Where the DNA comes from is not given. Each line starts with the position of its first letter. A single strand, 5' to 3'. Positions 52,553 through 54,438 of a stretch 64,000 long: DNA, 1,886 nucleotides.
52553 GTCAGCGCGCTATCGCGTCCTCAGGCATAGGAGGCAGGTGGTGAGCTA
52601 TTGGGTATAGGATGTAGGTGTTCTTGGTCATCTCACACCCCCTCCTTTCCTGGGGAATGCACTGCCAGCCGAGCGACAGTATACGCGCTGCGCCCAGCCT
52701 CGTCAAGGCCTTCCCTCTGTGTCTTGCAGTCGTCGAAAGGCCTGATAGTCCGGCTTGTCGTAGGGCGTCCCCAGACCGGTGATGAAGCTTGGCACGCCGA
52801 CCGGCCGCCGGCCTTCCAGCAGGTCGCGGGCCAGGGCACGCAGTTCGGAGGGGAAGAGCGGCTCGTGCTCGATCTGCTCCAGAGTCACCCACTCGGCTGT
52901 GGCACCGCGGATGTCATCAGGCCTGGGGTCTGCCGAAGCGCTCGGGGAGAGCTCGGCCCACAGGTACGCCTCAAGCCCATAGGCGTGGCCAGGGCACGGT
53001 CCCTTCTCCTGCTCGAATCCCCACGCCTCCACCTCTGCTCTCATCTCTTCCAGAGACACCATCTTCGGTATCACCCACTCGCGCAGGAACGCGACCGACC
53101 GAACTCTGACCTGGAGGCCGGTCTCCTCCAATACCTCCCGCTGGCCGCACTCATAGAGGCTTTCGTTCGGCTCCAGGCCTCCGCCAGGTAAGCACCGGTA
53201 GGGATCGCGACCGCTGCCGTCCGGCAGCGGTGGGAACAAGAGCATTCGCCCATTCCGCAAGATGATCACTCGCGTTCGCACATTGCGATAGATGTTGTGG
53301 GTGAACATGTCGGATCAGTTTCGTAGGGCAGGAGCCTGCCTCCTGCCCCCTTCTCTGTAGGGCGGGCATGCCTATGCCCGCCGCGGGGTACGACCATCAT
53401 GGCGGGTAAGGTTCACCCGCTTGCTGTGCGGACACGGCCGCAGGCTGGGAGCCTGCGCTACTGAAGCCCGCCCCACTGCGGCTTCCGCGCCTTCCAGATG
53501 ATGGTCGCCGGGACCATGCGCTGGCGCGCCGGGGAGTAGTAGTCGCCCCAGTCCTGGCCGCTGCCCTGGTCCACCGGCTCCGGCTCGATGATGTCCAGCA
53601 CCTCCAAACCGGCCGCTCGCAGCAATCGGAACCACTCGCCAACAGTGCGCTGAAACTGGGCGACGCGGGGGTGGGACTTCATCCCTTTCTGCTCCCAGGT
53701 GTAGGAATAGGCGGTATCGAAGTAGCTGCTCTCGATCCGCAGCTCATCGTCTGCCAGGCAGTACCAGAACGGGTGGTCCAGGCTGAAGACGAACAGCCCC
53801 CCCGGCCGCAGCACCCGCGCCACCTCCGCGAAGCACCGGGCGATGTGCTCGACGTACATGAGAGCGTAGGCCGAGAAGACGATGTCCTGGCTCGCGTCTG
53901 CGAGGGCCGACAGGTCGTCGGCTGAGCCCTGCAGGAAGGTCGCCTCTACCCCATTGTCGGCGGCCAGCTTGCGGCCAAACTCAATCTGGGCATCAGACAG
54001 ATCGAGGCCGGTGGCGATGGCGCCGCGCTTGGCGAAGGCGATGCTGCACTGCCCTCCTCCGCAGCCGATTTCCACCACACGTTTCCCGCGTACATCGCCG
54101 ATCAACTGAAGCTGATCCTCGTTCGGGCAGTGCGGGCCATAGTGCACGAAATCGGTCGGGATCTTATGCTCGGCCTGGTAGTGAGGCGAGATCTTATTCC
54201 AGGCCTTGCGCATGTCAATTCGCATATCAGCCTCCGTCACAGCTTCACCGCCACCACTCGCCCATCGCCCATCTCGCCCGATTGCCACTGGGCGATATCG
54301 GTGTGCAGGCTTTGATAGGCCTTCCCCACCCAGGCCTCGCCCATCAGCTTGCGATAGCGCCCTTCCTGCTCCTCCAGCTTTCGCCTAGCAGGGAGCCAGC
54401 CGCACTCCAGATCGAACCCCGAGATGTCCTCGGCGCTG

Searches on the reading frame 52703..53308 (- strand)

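Call 73: search_protein_families(library=pfam, proteins=[window:52703-53308:-], max_evalue=0.01)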
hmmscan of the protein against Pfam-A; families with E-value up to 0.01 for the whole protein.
window:52703-53308:- (201 aa): 1 family
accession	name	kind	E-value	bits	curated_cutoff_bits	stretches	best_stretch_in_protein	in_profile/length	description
PF00293.34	NUDIX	-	1e-11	45.4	21.1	1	14-155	7-127/134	NUDIX domain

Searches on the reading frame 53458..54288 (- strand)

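Call 73: search_protein_families(library=pfam, proteins=[window:53458-54288:-], max_evalue=0.01)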
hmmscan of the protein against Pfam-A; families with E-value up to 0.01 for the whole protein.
window:53458-54288:- (276 aa): 14 families
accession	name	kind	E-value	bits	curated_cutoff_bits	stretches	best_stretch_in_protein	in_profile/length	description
PF08241.18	Methyltransf_11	-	6.1e-24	84.9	21.2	1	72-168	1-95/95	Methyltransferase domain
PF13649.12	Methyltransf_25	-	1.7e-21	77.2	27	1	71-164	1-97/97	Methyltransferase domain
PF13847.12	Methyltransf_31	-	4.2e-18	65.9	27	1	67-169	3-110/145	Methyltransferase domain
PF08242.18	Methyltransf_12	-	5.1e-14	53.2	30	1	72-166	1-98/98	Methyltransferase domain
PF13489.12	Methyltransf_23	-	1.5e-10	41.5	27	1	60-231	13-162/164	Methyltransferase domain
PF01209.24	Ubie_methyltran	-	1.3e-09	38.2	20.1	1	61-167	41-150/233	ubiE/COQ5 methyltransferase family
PF06325.19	PrmA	-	6.1e-06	26.4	22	1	67-169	161-259/296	Ribosomal protein L11 methyltransferase (PrmA)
PF02353.26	CMAS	-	4.8e-05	23.2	27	1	67-167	62-163/273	Mycolic acid cyclopropane synthetase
PF03141.22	Methyltransf_29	-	0.00037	19.7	23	1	68-201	118-249/506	Putative S-adenosyl-L-methionine-dependent methyltransferase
PF05175.20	MTS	-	0.0012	19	23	1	67-139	31-104/170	Methyltransferase small domain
PF05148.21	Methyltransf_8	-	0.0022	18.3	27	0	128-167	117-155/219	Hypothetical methyltransferase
PF03848.20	TehB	-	0.0056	16.6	20.4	1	66-165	29-129/193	Tellurite resistance protein TehB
PF20922.3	Anamorsin_N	-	0.0079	16.4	27.1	0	127-168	45-87/163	Anamorsin, N-terminal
PF12147.14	Methyltransf_20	-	0.0097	15.6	21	0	69-169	135-246/309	Putative methyltransferase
